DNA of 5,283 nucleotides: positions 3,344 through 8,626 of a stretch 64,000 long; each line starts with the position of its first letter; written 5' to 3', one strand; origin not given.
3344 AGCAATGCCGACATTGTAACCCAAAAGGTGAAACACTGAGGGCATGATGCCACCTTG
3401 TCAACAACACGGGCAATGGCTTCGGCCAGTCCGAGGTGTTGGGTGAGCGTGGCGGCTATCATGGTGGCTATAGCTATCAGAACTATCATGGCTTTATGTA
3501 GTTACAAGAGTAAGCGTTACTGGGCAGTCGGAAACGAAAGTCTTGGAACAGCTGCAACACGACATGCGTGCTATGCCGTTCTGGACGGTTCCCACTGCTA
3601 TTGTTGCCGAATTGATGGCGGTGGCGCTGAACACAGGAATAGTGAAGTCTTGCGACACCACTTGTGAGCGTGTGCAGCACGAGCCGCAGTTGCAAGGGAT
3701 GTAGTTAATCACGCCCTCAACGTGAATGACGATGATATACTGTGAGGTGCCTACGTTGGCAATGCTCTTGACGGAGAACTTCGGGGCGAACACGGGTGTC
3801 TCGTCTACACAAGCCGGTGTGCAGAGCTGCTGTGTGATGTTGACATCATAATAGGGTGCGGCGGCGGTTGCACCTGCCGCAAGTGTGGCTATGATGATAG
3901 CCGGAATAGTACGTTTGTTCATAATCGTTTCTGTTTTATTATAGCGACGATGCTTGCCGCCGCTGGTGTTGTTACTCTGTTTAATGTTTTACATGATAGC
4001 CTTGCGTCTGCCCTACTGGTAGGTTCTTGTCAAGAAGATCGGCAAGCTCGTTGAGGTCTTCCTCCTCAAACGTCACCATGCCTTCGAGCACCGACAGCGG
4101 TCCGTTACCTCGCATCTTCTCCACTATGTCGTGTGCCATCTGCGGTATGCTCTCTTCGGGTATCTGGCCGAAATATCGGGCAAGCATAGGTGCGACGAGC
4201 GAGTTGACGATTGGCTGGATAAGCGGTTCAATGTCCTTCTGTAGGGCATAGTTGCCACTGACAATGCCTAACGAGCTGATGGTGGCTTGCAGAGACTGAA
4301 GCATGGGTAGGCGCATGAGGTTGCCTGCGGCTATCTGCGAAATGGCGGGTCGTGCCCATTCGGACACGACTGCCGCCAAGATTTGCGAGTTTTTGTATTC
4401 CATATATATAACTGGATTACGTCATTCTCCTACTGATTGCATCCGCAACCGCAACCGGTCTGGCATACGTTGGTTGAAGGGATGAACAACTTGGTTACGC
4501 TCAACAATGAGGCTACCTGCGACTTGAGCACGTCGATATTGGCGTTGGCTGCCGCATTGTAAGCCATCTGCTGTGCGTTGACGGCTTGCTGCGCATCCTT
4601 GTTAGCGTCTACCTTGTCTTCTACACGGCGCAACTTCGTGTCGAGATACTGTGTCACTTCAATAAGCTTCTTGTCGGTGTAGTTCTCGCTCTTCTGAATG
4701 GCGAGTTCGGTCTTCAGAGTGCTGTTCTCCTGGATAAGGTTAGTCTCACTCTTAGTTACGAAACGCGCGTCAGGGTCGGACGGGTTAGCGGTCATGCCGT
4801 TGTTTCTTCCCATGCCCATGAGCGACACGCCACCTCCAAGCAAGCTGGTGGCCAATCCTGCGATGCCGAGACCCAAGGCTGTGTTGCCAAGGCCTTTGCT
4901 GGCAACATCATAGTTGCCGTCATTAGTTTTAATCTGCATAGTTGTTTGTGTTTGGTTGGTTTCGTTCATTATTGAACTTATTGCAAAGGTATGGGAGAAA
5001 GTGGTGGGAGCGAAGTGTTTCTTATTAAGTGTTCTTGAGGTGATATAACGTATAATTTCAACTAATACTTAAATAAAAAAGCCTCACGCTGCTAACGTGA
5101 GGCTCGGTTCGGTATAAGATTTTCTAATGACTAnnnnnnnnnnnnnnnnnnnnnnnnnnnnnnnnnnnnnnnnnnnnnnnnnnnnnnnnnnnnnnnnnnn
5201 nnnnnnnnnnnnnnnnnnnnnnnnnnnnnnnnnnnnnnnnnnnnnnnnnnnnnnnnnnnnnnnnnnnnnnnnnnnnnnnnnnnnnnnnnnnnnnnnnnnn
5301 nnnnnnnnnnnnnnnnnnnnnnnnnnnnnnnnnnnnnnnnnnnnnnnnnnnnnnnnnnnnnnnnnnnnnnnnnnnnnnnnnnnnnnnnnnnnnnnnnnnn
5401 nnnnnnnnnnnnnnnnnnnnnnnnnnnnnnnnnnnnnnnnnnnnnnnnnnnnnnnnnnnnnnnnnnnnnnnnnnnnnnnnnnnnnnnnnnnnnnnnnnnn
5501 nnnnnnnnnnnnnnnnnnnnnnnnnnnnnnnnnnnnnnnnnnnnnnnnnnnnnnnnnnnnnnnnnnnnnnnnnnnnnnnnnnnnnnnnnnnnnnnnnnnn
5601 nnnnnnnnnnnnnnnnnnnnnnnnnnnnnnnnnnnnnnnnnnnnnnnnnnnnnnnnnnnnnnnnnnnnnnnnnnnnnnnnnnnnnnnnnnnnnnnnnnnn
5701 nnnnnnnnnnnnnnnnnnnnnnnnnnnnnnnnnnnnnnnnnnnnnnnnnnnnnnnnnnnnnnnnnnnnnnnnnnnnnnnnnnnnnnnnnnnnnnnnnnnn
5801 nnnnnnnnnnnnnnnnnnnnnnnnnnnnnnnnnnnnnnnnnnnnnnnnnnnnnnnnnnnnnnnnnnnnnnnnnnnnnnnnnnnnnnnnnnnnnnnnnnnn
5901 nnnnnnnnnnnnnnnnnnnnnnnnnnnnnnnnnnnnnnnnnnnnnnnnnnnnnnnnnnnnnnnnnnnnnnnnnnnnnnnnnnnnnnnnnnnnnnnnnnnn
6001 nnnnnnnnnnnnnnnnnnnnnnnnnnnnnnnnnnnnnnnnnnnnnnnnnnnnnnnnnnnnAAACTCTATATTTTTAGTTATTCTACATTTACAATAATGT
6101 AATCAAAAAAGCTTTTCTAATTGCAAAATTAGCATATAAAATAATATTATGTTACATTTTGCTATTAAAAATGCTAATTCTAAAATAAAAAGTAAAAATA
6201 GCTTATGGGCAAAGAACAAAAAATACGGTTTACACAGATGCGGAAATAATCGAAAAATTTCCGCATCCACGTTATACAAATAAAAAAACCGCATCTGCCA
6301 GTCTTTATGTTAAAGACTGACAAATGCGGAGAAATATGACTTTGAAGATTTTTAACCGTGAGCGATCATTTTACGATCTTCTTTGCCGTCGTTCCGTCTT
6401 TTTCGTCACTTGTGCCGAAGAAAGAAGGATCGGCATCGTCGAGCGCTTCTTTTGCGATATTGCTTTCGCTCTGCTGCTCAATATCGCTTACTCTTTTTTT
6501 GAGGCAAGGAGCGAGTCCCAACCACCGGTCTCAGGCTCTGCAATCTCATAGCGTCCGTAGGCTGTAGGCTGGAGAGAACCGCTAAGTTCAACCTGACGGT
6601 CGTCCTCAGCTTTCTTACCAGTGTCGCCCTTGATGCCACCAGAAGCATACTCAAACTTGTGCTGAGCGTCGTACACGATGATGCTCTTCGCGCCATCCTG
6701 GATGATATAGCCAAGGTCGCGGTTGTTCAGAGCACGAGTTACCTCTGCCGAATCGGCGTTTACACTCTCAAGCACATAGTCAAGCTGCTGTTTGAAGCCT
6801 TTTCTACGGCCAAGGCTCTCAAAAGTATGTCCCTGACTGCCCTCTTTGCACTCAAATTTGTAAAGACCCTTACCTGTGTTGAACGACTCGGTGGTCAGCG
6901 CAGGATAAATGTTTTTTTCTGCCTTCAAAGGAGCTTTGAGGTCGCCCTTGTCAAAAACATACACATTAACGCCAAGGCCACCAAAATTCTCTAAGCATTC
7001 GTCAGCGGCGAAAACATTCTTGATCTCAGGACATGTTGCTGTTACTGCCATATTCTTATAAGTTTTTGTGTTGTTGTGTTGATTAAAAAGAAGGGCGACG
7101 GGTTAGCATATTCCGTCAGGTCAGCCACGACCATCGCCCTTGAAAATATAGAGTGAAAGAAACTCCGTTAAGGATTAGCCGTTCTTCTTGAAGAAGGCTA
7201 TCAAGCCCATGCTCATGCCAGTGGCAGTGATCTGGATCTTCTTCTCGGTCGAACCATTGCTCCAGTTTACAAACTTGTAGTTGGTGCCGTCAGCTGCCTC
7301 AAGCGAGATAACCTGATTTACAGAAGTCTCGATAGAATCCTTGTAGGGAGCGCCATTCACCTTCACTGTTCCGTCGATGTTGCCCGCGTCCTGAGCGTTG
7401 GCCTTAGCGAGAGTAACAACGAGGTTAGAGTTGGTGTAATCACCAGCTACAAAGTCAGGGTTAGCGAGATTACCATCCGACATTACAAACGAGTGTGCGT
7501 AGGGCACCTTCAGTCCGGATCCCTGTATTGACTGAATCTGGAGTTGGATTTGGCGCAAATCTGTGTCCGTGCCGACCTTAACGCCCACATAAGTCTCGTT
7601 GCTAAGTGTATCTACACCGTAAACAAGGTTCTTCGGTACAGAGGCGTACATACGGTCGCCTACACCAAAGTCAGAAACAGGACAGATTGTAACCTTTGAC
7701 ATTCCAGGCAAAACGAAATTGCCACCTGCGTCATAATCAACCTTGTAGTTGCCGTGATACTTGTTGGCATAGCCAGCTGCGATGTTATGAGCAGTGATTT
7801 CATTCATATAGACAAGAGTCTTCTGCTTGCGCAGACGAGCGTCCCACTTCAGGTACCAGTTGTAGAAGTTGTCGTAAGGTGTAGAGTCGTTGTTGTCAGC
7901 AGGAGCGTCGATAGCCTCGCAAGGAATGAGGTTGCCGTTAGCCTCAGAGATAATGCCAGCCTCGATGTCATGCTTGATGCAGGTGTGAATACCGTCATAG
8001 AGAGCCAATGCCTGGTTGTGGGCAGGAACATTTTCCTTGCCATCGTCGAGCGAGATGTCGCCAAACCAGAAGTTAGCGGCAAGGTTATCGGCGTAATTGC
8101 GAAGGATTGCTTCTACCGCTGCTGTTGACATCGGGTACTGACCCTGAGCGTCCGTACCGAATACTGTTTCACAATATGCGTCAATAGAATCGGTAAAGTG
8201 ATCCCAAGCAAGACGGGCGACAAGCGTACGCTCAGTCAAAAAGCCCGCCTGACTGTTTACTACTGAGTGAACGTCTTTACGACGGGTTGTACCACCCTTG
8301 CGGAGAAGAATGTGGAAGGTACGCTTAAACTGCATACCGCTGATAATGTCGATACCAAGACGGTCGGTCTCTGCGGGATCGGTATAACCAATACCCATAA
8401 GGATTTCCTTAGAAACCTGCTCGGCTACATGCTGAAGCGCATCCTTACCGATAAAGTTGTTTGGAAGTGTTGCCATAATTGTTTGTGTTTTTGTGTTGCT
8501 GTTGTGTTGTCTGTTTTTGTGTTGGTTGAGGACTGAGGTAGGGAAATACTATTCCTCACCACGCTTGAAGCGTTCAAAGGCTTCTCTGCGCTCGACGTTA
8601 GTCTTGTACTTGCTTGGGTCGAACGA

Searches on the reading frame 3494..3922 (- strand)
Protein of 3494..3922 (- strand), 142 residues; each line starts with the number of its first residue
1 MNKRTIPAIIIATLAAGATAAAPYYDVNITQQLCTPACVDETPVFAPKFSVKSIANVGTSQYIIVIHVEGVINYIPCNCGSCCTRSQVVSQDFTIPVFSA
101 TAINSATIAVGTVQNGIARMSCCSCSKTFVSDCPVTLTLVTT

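Call 100: find_encoding_contigs(protein=window:3494-3922:-, flank=10000, max_places=10)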
Protein window:3494-3922:- (142 aa): 24 contigs read that carry it; 10 places shown.
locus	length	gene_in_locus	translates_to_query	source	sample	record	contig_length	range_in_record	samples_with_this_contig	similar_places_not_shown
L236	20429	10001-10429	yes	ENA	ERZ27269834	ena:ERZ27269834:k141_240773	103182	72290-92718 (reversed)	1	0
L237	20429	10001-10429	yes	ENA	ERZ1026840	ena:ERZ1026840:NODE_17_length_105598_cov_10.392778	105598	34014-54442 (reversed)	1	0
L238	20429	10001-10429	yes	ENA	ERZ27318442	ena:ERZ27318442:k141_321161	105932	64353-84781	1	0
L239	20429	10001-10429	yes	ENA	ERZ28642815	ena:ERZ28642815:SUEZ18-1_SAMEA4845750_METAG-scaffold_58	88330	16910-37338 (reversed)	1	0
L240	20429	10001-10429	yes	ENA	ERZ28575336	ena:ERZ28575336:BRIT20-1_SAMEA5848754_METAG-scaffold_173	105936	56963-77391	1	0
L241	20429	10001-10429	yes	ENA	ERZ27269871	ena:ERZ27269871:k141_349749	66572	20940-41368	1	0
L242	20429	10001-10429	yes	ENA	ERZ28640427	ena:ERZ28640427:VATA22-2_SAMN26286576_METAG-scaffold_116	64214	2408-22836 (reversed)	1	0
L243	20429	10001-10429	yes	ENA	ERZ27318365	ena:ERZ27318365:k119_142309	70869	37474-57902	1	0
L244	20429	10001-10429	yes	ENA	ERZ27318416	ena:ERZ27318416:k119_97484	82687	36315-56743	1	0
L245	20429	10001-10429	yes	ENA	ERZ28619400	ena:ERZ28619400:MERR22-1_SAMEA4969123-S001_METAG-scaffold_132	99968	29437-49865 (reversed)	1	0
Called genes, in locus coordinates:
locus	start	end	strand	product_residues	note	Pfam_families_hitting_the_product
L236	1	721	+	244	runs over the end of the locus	-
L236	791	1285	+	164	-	-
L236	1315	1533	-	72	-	-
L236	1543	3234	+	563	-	PF01343:Peptidase_S49 (weak)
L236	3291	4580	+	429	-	-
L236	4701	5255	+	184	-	-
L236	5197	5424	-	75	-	-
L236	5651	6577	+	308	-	PF00126:HTH_1, PF03466:LysR_substrate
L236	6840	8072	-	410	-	PF01385:OrfB_IS605, PF07282:Cas12f1-like_TNB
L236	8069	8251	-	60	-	-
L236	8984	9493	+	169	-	-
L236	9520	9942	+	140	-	-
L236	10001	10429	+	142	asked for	-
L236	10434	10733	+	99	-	-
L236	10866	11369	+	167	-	PF25223:DUF7841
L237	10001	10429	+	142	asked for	-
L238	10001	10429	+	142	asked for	-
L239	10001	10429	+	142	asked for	-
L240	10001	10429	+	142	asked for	-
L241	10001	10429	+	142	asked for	-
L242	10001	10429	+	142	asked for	-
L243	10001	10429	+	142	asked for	-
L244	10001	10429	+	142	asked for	-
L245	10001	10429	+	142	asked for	-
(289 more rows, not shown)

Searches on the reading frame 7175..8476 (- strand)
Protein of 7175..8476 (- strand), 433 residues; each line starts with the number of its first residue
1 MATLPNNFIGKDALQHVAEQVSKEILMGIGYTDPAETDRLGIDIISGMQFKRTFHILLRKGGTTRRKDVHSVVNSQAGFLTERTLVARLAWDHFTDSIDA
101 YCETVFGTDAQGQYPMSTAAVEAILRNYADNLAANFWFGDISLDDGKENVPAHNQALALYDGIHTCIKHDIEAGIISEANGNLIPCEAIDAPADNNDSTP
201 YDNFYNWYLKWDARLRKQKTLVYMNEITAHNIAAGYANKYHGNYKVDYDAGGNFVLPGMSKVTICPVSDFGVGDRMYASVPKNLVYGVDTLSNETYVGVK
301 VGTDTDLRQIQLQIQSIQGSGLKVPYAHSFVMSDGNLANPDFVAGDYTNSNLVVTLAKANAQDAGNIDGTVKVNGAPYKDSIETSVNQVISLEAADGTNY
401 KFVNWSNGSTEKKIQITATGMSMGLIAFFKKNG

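Call 48: search_protein_families(library=pfam, max_evalue=0.01, proteins=[window:7175-8476:-])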
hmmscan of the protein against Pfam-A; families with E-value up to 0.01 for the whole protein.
window:7175-8476:- (433 aa): 1 family
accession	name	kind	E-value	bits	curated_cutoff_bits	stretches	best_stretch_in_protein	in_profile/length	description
PF19417.4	RnlA_toxin_N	-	0.0053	17.4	24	0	379-433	8-60/82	RNase LS, bacterial toxin N-terminal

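Call 92: search_protein_families(library=ncbifam, max_evalue=0.01, proteins=[window:7175-8476:-])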
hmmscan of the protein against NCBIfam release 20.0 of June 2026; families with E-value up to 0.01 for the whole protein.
window:7175-8476:- (433 aa): 0 families

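Call 105: search_protein_families(library=phrogs, max_evalue=0.001, proteins=[window:7175-8476:-])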
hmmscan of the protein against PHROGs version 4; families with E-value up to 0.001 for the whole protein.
window:7175-8476:- (433 aa): 0 families
